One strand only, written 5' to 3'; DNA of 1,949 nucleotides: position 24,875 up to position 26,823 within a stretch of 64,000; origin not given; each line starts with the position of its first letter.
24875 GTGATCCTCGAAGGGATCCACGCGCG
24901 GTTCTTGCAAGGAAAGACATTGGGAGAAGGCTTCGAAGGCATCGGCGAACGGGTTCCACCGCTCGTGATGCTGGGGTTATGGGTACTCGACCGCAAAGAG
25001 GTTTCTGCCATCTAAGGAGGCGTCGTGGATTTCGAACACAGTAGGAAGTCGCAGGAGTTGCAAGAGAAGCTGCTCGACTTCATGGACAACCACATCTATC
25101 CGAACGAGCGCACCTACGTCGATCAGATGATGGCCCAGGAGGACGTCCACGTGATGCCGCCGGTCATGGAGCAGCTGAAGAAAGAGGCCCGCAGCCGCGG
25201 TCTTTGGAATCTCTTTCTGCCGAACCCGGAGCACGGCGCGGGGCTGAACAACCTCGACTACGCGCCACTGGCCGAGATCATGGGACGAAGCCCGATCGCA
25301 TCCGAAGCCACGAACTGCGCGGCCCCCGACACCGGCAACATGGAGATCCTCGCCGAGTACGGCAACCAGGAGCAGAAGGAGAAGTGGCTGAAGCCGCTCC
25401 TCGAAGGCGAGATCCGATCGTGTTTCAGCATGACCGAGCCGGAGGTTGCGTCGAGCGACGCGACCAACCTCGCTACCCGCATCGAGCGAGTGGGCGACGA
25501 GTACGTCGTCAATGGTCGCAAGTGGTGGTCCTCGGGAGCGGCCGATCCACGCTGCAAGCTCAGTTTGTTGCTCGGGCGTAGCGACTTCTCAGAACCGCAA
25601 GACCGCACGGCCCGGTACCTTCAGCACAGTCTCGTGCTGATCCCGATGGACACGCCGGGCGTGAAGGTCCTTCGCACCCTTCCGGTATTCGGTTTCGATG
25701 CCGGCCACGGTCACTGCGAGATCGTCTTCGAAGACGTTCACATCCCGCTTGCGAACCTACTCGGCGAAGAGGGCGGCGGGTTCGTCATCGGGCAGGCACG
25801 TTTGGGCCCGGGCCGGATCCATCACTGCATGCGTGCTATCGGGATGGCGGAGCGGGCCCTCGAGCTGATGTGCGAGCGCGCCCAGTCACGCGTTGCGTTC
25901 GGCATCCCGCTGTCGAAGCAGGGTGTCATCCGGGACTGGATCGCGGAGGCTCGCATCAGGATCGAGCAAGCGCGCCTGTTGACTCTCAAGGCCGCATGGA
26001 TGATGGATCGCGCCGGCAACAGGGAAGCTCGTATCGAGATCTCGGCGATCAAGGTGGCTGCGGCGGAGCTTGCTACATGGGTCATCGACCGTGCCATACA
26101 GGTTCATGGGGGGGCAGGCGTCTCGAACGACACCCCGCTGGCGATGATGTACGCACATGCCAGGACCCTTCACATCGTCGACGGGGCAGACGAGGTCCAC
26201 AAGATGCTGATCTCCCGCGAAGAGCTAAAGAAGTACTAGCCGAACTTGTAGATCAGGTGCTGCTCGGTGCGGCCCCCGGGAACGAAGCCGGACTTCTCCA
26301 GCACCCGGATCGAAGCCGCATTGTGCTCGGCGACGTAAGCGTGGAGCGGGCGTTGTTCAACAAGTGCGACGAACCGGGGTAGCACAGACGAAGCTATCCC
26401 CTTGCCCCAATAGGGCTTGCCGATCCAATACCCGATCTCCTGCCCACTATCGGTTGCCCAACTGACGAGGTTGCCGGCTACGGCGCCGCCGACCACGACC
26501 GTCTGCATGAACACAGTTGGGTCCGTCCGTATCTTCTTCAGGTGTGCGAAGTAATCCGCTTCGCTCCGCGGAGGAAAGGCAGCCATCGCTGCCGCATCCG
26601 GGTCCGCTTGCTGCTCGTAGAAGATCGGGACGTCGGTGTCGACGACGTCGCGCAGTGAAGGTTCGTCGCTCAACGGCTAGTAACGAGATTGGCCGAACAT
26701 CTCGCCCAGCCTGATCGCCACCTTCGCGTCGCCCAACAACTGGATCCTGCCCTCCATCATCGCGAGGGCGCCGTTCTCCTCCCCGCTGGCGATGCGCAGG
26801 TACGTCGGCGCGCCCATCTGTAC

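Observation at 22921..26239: PTE-like lactonase + APH kinase + ACAD10/11-like dehydrogenase: candidate lactone / 4-hydroxyacyl-CoA catabolic module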

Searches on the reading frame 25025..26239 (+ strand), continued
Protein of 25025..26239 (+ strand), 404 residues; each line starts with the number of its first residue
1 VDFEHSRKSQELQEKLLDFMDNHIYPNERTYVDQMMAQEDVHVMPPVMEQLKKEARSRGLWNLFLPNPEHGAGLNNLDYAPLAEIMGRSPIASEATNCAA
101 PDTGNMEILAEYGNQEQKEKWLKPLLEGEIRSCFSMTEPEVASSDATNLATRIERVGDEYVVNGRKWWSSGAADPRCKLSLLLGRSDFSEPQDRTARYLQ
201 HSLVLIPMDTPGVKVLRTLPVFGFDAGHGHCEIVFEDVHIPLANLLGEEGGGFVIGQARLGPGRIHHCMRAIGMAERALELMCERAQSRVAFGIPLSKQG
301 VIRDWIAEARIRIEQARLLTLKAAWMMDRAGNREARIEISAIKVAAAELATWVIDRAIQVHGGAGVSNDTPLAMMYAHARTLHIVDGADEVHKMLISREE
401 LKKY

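Call 46: find_encoding_contigs(protein=P0139, flank=7000, max_places=1)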
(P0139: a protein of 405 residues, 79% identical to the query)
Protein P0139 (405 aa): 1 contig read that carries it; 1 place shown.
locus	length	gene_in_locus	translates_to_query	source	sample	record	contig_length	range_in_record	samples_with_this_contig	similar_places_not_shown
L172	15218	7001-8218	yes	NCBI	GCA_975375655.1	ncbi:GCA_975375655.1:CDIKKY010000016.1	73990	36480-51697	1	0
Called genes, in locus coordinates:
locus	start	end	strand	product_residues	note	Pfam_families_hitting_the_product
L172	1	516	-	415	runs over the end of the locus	PF02771:Acyl-CoA_dh_N, PF02770:Acyl-CoA_dh_M, PF00441:Acyl-CoA_dh_1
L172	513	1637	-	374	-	PF02771:Acyl-CoA_dh_N, PF02770:Acyl-CoA_dh_M, PF00441:Acyl-CoA_dh_1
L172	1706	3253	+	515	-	PF01039:Carboxyl_trans, PF03255:ACCA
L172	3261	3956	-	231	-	PF00702:Hydrolase, PF12710:HAD (weak), PF13419:HAD_2, PF13242:Hydrolase_like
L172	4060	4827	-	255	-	PF00106:adh_short, PF01370:Epimerase (faint), PF08659:KR (weak), PF13561:adh_short_C2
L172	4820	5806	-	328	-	PF02126:PTE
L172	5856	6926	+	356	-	PF01636:APH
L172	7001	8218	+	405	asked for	PF02771:Acyl-CoA_dh_N, PF02770:Acyl-CoA_dh_M, PF00441:Acyl-CoA_dh_1, PF08028:Acyl-CoA_dh_2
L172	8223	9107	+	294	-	PF00296:Bac_luciferase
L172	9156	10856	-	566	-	PF00296:Bac_luciferase, PF02036:SCP2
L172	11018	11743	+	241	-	-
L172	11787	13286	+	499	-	PF13458:Peripla_BP_6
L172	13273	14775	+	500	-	-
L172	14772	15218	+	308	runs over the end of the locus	PF02653:BPD_transp_2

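Call 51: search_dna_similar(query=window:25025-26239:+, collection=plasmids, mode=protein, max_rows=25, max_evalue=1e-80)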
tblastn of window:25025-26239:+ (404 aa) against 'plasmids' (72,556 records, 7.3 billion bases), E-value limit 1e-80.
Records with a match: 131; places in all: 141; records where one place covers at least 80% of the query: 131.
Best place of each record, by identity: 60-80% 2; <60% 129.
By first word of the organism name: Rhodococcus 20; Sulfitobacter 19; Sphingobium 18; Deinococcus 15; Streptomyces 6; Variovorax 4; Cupriavidus 4; Burkholderia 3; Novosphingobium 3; Bosea 2; and 27 more.
By predicted mobility (MOB-suite, as given by PLSDB): non-mobilizable 95; mobilizable 22; conjugative 14.
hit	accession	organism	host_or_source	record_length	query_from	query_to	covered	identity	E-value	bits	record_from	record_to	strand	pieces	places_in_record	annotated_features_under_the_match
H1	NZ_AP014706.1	Methylobacterium aquaticum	-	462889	1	404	100%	60.8%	3e-158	500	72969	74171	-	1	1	acyl-CoA dehydrogenase family protein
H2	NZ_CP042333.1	Bosea sp. F3-2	soybean,soil sample,rhizosphere soil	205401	1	403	100%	60.0%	3e-148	471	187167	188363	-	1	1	acyl-CoA dehydrogenase family protein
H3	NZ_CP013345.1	Sphingopyxis macrogoltabida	whole organism,activated sludge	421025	1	404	100%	59.8%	1e-153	487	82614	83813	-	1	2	acyl-CoA dehydrogenase family protein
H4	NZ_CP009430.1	Sphingopyxis macrogoltabida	soil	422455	1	404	100%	59.8%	1e-153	487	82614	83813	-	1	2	acyl-CoA dehydrogenase family protein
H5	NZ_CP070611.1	Rhodococcus koreensis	cell culture,rhizosphere of apple ...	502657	3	404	100%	60.0%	7e-158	499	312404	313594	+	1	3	acyl-CoA dehydrogenase family protein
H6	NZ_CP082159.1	Rhodococcus opacus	bacterial isolate,soil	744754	3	404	100%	59.7%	5e-157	496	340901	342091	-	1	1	acyl-CoA dehydrogenase family protein | enoyl-CoA hydratase-related protein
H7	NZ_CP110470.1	Rhodococcus opacus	cell culture,Soil contaminated by oil ...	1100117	3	404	100%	59.7%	1e-156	495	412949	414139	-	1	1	record has no annotation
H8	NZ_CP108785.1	Embleya sp. NBC_00888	-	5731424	1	403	100%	59.5%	1e-153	487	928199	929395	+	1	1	none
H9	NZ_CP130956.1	Rhodococcus opacus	cell culture,Sod-podzolic soil ...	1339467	3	404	100%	59.5%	3e-157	497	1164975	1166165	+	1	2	none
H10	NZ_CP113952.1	Rhodococcus sp. JS3073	culture,soil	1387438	3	404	100%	59.5%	5e-157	497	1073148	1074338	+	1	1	record has no annotation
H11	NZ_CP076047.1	Rhodococcus sp. USK10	-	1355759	3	404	100%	59.5%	3e-156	494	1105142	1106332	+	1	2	record has no annotation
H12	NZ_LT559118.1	Nonomuraea gerenzanensis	-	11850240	1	404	100%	58.7%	1e-156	496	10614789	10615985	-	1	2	none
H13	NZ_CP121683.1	Streptomyces cathayae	microorganism,rhizosphere soil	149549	1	404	100%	58.7%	7e-155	490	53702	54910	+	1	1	acyl-CoA dehydrogenase family protein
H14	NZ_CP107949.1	Streptomyces sp. NBC_00388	-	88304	1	404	100%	58.5%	4e-158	499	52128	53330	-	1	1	acyl-CoA dehydrogenase family protein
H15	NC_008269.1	Rhodococcus jostii RHA1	-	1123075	3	404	100%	58.7%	4e-155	491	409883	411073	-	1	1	record has no annotation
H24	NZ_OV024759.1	Deinococcus radiodurans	-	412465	3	403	99%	58.2%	1e-146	466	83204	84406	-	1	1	acyl-CoA dehydrogenase family protein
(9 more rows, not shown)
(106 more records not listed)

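Call 52: get_annotated_region(hit=H5, flank=6000)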
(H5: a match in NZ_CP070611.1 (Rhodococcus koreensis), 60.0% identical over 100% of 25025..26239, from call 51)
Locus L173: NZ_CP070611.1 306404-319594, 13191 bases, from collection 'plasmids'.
description: Rhodococcus koreensis strain R85 plasmid unnamed2, complete sequence
organism: Rhodococcus koreensis (NCBI taxid 99653)
taxonomy: Bacteria; Actinomycetota; Actinomycetes; Mycobacteriales; Nocardiaceae; Rhodococcus; Rhodococcus koreensis
host: -; source: cell culture,rhizosphere of apple plantlets grown in replant diseased soil; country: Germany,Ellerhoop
typing (MOB-suite, as given by PLSDB): non-mobilizable; replicon rep_cluster_313
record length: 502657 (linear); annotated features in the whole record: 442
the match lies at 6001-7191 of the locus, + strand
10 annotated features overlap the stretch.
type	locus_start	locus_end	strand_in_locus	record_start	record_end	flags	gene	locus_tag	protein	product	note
CDS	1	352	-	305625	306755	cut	-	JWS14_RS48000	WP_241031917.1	iron-containing alcohol dehydrogenase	-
CDS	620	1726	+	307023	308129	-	-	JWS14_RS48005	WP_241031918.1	substrate-binding domain-containing protein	-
CDS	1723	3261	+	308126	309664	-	-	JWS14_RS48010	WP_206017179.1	sugar ABC transporter ATP-binding protein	-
CDS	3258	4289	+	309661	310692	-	-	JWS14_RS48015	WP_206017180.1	ABC transporter permease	-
CDS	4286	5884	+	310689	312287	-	-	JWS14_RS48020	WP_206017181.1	AMP-binding protein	-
CDS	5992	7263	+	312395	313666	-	-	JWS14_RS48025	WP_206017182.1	acyl-CoA dehydrogenase family protein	-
CDS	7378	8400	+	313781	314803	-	-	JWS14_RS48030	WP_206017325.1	NADPH:quinone reductase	-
CDS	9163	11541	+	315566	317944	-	-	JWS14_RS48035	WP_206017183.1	LuxR C-terminal-related transcriptional regulator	GO:0006355 - regulation of DNA-templated transcription [Evidence IEA]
CDS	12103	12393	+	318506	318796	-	-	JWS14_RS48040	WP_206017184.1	helix-turn-helix transcriptional regulator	-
CDS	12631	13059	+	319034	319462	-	-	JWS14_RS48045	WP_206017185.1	hypothetical protein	-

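Call 53: get_annotated_region(hit=H24, flank=6000)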
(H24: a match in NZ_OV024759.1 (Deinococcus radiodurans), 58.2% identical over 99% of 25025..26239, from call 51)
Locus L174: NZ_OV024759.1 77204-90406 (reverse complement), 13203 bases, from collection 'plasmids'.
description: Deinococcus radiodurans isolate DRR11 plasmid 3
organism: Deinococcus radiodurans (NCBI taxid 1299)
taxonomy: Bacteria; Deinococcota; Deinococci; Deinococcales; Deinococcaceae; Deinococcus; Deinococcus radiodurans
host: -; source: -; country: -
typing (MOB-suite, as given by PLSDB): non-mobilizable
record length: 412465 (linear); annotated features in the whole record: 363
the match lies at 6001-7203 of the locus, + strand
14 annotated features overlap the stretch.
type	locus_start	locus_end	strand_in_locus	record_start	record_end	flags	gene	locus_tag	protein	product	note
CDS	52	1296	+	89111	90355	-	-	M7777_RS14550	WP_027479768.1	sorbosone dehydrogenase family protein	-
CDS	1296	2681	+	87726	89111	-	-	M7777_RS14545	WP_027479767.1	superoxide dismutase family protein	GO:0006801 - superoxide metabolic process [Evidence IEA]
CDS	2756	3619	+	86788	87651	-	nadE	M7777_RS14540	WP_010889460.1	ammonia-dependent NAD(+) synthetase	GO:0009435 - NAD biosynthetic process [Evidence IEA]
CDS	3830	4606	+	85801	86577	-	-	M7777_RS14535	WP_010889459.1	SDR family oxidoreductase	-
CDS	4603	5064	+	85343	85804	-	-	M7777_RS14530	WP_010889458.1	MaoC family dehydratase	-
CDS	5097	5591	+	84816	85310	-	-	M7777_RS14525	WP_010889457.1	PaaI family thioesterase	-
CDS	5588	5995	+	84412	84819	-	-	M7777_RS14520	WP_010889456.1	hypothetical protein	-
CDS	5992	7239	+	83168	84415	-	-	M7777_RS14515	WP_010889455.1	acyl-CoA dehydrogenase family protein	-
CDS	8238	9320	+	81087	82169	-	-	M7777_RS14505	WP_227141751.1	phosphotransferase family protein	-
CDS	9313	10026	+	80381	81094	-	-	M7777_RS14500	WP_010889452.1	histidine phosphatase family protein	-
CDS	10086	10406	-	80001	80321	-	-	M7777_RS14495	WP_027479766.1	hypothetical protein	-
CDS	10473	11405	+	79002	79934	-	-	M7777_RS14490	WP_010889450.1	N-acetylglucosamine kinase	-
CDS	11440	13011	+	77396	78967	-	-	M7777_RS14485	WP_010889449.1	hypothetical protein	-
CDS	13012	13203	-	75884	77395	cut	rimO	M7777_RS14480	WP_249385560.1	30S ribosomal protein S12 methylthiotransferase RimO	GO:0018339 - peptidyl-L-beta-methylthioaspartic acid biosynthetic process from peptidyl-aspartic acid [Evidence IEA]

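Call 54: get_annotated_region(hit=H1, flank=6000)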
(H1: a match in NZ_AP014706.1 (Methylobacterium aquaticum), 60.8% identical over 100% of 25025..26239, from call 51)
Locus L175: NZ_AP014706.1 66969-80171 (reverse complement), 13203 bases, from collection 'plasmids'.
description: Methylobacterium aquaticum strain MA-22A plasmid pMaq22A_2p, complete sequence
organism: Methylobacterium aquaticum (NCBI taxid 270351)
taxonomy: Bacteria; Pseudomonadota; Alphaproteobacteria; Hyphomicrobiales; Methylobacteriaceae; Methylobacterium; Methylobacterium aquaticum
host: -; source: -; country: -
typing (MOB-suite, as given by PLSDB): mobilizable; relaxase MOBP
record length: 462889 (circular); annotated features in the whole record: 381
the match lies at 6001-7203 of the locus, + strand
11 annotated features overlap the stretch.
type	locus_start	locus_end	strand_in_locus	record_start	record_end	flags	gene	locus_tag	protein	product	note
CDS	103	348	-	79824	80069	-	-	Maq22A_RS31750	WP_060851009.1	hypothetical protein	-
CDS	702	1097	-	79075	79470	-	-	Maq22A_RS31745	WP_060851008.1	DUF4149 domain-containing protein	-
CDS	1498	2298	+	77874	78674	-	-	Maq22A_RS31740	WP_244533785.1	cobalamin-binding protein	-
CDS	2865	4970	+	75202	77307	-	-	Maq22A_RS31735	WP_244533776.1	acetate--CoA ligase family protein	-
CDS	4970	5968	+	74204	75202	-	-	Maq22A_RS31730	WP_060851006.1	NADPH:quinone oxidoreductase family protein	-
CDS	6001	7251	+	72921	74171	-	-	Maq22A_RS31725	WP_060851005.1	acyl-CoA dehydrogenase family protein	-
CDS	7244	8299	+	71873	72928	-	-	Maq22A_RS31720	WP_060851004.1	phosphotransferase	-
CDS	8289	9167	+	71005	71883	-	-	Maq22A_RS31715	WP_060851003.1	crotonase/enoyl-CoA hydratase family protein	-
CDS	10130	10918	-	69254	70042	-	-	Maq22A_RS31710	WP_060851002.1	helix-turn-helix domain-containing protein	GO:0006355 - regulation of DNA-templated transcription [Evidence IEA]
CDS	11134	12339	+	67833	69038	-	-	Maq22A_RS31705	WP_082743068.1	CaiB/BaiF CoA-transferase family protein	-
CDS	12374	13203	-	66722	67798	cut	-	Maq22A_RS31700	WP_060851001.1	SDR family oxidoreductase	-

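Call 62: search_dna_similar(query=window:25025-26239:+, collection=plasmids, mode=protein, max_rows=60, max_evalue=1e-80, rows=spread)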
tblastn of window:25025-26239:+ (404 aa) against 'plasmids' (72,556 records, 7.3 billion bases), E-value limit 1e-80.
Records with a match: 131; places in all: 141; records where one place covers at least 80% of the query: 131.
Best place of each record, by identity: 60-80% 2; <60% 129.
By first word of the organism name: Rhodococcus 20; Sulfitobacter 19; Sphingobium 18; Deinococcus 15; Streptomyces 6; Variovorax 4; Cupriavidus 4; Burkholderia 3; Novosphingobium 3; Bosea 2; and 27 more.
By predicted mobility (MOB-suite, as given by PLSDB): non-mobilizable 95; mobilizable 22; conjugative 14.
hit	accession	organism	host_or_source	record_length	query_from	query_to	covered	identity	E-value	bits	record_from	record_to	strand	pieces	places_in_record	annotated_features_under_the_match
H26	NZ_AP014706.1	Methylobacterium aquaticum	-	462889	1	404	100%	60.8%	3e-158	500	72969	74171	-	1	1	acyl-CoA dehydrogenase family protein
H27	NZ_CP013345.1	Sphingopyxis macrogoltabida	whole organism,activated sludge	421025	1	404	100%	59.8%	1e-153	487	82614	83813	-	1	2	acyl-CoA dehydrogenase family protein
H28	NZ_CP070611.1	Rhodococcus koreensis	cell culture,rhizosphere of apple ...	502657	3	404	100%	60.0%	7e-158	499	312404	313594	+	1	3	acyl-CoA dehydrogenase family protein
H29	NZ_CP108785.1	Embleya sp. NBC_00888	-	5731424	1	403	100%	59.5%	1e-153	487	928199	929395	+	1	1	none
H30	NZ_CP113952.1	Rhodococcus sp. JS3073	culture,soil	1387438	3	404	100%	59.5%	5e-157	497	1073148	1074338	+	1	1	record has no annotation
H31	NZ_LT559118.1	Nonomuraea gerenzanensis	-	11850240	1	404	100%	58.7%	1e-156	496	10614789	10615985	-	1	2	none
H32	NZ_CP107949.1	Streptomyces sp. NBC_00388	-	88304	1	404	100%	58.5%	4e-158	499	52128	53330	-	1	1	acyl-CoA dehydrogenase family protein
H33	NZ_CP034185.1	Deinococcus psychrotolerans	whole organism,R2A medium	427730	3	403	99%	58.8%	4e-146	465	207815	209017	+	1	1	acyl-CoA dehydrogenase family protein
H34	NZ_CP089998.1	Cytobacillus spongiae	sponge,Pure culture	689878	1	404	100%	58.1%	4e-155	491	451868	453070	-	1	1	acyl-CoA dehydrogenase family protein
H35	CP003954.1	Rhodococcus opacus PD630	-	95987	1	403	100%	58.2%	1e-152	484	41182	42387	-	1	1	Acyl-CoA dehydrogenase family member 11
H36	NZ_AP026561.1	Deinococcus aetherius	-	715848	3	403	99%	58.3%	1e-144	461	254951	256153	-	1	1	acyl-CoA dehydrogenase family protein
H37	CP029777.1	Deinococcus actinosclerus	mixed culture,wastewater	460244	3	403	99%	58.2%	2e-144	461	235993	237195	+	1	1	acyl-CoA dehydrogenase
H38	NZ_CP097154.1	Deinococcus sp. QL22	-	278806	3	403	99%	58.1%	1e-145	464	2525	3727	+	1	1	acyl-CoA dehydrogenase family protein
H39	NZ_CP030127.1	Indioceanicola profundi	sediment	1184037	1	404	100%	57.4%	3e-142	454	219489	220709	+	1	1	none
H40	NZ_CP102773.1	Bosea sp. NBC_00550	-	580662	10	404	98%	58.6%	7e-147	468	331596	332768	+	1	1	acyl-CoA dehydrogenase family protein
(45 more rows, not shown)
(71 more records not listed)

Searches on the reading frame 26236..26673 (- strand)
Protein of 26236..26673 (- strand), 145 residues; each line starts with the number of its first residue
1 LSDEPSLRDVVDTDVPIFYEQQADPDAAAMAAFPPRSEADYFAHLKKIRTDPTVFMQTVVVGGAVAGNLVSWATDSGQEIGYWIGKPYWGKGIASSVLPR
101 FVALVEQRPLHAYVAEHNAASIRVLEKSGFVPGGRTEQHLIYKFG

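Call 3: search_protein_families(library=pfam, proteins=[window:26236-26673:-])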
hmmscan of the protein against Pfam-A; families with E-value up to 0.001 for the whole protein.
window:26236-26673:- (145 aa): 2 families
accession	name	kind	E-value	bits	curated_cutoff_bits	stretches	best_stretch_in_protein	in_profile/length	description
PF13302.13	Acetyltransf_3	-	1.6e-14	55.2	25.4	1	7-131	4-138/138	Acetyltransferase (GNAT) domain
PF00583.31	Acetyltransf_1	-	1.5e-07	32.1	20.7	1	36-130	16-116/116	Acetyltransferase (GNAT) family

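Call 4: search_protein_families(library=ncbifam, proteins=[window:26236-26673:-])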
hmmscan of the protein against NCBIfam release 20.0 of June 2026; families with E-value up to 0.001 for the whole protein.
window:26236-26673:- (145 aa): 0 families
